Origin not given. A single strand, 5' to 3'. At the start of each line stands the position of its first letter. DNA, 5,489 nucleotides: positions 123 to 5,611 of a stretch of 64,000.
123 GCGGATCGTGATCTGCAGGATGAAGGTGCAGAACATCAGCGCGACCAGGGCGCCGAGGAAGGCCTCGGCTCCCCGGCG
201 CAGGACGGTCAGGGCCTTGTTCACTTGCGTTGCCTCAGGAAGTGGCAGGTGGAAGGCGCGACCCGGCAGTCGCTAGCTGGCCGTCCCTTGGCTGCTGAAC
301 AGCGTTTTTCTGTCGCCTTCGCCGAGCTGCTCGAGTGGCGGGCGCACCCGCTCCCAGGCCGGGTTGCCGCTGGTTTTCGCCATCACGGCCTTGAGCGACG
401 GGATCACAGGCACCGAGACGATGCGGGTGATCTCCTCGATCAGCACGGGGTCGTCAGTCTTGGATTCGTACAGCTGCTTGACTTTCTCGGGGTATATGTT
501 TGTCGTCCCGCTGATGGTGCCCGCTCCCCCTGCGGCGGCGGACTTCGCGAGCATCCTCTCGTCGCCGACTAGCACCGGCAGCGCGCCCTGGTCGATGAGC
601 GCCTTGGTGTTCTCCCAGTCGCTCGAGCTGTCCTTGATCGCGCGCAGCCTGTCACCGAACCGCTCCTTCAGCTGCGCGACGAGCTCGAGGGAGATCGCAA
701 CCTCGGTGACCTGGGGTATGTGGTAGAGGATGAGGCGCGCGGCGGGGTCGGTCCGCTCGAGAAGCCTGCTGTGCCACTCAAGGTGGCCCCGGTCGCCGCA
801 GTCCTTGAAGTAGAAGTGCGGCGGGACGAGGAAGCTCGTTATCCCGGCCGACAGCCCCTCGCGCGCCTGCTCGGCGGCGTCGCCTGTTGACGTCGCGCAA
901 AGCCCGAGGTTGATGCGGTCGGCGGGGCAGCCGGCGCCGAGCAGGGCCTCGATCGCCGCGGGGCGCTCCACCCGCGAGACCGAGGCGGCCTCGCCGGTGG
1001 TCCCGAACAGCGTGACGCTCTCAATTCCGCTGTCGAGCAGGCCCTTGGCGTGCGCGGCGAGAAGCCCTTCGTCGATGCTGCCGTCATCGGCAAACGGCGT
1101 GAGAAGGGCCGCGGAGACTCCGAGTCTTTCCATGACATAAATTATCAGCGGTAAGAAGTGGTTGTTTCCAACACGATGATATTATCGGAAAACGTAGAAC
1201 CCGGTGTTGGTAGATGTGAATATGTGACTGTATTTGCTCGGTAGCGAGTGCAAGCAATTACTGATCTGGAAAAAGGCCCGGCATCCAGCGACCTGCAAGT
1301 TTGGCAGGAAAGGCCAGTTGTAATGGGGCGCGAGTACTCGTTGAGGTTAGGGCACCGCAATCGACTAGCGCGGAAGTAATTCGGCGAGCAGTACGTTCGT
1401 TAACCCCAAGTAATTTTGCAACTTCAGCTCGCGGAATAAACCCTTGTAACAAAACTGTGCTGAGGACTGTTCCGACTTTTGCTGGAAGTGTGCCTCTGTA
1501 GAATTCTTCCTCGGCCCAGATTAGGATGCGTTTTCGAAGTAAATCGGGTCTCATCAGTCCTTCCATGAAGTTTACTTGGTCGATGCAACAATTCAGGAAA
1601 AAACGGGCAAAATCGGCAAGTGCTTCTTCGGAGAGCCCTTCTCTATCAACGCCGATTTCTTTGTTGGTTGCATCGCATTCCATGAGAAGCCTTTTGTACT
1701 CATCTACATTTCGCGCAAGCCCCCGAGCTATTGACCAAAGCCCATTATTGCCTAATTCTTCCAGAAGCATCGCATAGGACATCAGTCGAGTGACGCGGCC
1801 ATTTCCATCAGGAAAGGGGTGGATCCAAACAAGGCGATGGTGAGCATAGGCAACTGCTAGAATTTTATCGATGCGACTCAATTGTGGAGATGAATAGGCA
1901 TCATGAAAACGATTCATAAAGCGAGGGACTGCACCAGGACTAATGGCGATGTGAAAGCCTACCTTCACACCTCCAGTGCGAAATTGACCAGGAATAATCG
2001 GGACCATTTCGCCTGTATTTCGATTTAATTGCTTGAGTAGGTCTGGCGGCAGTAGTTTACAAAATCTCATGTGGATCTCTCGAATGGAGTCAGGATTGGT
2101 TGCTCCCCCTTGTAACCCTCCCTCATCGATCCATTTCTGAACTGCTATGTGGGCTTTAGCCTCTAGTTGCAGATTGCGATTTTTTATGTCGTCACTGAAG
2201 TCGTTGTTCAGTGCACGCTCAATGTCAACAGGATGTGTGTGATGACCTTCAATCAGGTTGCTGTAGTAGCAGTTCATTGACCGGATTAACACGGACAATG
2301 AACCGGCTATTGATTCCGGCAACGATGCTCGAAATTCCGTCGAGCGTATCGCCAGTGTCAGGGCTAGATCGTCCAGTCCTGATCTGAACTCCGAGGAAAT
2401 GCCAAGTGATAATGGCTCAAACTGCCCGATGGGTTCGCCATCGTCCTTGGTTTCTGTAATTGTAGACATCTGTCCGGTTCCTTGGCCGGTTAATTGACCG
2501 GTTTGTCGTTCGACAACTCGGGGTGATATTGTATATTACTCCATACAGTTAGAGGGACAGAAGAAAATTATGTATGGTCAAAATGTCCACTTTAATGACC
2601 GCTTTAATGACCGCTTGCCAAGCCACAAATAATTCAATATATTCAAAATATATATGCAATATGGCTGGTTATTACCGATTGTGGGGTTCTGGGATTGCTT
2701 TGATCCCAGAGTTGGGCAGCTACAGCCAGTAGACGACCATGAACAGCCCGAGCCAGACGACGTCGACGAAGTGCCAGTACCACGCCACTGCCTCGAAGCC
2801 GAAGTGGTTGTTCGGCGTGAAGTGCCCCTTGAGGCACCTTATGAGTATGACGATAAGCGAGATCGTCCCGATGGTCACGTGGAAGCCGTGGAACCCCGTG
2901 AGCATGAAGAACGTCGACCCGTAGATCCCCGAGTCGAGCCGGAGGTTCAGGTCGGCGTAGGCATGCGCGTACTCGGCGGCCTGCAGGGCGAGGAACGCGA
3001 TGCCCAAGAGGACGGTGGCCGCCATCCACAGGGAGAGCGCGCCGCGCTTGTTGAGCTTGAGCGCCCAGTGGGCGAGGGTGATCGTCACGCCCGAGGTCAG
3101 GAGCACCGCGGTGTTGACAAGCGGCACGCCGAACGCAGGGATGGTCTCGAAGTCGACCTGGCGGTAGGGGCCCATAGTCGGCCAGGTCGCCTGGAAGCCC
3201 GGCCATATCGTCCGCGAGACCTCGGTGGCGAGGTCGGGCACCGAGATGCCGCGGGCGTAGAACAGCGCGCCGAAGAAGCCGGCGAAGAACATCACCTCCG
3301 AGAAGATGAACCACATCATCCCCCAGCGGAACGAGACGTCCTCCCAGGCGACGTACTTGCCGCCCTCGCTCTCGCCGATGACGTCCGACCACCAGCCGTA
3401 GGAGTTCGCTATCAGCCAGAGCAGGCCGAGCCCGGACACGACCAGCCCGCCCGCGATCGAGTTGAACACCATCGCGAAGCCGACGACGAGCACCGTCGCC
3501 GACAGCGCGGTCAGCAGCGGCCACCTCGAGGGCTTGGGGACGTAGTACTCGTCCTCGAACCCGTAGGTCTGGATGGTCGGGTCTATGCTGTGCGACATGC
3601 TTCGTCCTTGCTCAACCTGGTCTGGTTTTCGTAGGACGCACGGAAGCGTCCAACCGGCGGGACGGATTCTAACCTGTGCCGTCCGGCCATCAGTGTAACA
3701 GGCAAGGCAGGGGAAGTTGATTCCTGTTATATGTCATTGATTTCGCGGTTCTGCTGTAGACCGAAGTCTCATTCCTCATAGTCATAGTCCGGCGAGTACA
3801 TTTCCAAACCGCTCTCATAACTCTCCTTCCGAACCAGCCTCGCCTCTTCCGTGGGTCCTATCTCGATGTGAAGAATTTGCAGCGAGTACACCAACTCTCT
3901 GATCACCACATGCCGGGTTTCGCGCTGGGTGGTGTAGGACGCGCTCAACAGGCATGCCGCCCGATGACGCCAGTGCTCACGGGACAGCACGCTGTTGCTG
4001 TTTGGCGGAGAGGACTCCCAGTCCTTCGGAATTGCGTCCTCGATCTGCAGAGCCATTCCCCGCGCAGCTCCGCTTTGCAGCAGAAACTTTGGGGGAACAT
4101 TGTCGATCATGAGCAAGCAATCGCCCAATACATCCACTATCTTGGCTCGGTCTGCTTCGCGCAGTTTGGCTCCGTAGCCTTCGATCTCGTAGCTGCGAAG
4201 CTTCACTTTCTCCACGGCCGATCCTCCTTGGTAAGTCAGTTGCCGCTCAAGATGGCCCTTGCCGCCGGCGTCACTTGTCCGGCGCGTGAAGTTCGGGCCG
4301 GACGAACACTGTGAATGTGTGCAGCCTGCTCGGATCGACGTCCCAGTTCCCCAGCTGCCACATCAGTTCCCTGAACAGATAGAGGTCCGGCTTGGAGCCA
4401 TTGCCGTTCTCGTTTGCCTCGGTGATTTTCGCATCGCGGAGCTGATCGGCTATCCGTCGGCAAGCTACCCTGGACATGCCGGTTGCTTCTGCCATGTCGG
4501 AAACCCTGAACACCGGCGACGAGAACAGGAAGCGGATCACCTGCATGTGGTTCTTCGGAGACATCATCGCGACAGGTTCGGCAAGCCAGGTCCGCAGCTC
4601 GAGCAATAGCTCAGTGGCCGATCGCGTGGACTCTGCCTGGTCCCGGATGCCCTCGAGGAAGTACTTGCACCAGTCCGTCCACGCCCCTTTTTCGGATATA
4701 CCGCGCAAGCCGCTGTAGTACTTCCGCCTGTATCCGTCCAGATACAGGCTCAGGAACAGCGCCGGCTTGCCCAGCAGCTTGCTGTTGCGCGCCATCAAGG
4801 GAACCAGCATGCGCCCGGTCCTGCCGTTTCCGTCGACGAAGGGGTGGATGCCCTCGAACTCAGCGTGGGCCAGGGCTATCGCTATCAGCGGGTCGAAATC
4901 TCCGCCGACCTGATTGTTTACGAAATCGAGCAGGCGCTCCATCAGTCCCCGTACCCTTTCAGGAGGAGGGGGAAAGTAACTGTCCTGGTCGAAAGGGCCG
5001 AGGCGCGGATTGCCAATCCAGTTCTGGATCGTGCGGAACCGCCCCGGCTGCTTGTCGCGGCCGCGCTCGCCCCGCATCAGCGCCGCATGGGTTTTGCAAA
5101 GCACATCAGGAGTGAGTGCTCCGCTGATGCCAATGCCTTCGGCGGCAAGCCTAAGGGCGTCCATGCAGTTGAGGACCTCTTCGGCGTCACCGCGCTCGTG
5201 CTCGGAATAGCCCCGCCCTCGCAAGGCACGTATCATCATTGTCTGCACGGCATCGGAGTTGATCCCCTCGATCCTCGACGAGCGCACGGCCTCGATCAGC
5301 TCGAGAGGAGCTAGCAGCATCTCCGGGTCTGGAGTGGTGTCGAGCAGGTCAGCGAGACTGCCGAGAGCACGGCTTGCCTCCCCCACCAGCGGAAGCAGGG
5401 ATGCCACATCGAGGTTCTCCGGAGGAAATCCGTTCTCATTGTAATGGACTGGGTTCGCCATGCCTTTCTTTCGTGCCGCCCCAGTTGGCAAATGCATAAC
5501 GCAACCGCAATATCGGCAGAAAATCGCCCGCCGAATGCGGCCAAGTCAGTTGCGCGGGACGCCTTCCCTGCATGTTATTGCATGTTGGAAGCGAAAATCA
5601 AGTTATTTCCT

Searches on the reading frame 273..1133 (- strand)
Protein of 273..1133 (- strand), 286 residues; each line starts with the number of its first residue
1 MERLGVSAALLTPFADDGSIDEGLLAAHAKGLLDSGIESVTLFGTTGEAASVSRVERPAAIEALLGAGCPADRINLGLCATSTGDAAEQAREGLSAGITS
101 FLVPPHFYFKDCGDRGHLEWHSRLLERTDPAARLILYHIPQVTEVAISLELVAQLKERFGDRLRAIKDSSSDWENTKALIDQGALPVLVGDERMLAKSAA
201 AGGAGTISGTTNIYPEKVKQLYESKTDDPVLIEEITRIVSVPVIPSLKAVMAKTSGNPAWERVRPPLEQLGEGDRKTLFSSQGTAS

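Call 73: search_protein_families(library=pfam, proteins=[window:273-1133:-], max_evalue=0.001)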
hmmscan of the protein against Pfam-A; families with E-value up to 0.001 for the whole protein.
window:273-1133:- (286 aa): 1 family
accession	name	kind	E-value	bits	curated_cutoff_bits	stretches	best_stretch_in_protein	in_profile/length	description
PF00701.28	DHDPS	-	4.3e-28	98.3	22.1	1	5-227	4-223/289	Dihydrodipicolinate synthetase family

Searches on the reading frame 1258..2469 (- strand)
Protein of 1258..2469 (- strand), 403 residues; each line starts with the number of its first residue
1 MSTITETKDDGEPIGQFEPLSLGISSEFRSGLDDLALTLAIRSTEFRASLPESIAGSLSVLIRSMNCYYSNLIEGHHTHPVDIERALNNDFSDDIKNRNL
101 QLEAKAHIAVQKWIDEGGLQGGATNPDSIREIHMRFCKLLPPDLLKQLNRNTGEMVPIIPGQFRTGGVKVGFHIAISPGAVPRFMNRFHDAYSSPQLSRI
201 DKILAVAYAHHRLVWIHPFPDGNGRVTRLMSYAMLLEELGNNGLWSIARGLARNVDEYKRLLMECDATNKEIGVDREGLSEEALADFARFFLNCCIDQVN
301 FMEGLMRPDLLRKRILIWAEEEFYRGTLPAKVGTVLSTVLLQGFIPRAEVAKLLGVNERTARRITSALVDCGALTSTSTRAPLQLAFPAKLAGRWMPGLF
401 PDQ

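Call 73: search_protein_families(library=pfam, proteins=[window:1258-2469:-], max_evalue=0.001)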
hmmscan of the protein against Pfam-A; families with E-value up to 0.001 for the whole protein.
window:1258-2469:- (403 aa): 1 family
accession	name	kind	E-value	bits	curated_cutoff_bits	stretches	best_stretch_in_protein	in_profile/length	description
PF02661.23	Fic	-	4.5e-15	56.7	24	1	142-235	4-93/93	Fic/DOC family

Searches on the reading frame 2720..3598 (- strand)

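Call 73: search_protein_families(library=pfam, proteins=[window:2720-3598:-], max_evalue=0.001)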
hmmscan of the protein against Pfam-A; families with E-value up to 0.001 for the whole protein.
window:2720-3598:- (292 aa): 1 family
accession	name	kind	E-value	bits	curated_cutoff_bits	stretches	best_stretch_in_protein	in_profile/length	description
PF00510.24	COX3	-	1.6e-58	199.1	23.8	1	18-291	3-255/258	Cytochrome c oxidase subunit III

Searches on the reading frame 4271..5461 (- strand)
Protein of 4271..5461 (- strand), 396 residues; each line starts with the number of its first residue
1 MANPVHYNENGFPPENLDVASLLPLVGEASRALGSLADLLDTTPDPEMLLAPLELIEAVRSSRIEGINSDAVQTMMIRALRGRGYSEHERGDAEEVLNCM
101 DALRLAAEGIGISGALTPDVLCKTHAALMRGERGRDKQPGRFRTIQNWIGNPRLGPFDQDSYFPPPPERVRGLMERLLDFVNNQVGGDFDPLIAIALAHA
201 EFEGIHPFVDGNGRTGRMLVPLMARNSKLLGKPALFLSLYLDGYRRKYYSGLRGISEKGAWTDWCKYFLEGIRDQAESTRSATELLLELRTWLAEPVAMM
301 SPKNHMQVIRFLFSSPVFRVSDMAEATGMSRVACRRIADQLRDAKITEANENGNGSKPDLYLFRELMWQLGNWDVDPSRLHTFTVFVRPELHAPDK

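Call 51: find_encoding_contigs(protein=window:4274-5461:-, flank=6000, max_places=8)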
Protein seq(396 aa) (396 aa): no gene with exactly this product is on record in the collection.

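Call 73: search_protein_families(library=pfam, proteins=[window:4271-5461:-], max_evalue=0.001)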
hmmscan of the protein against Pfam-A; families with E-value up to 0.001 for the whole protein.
window:4271-5461:- (396 aa): 2 families
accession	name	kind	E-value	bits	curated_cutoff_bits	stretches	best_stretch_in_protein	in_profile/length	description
PF02661.23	Fic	-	4.7e-19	69.5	24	1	116-222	2-91/93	Fic/DOC family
PF13784.11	Fic_N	-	5e-14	52.5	26.7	1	24-107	2-81/82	Fic/DOC family N-terminal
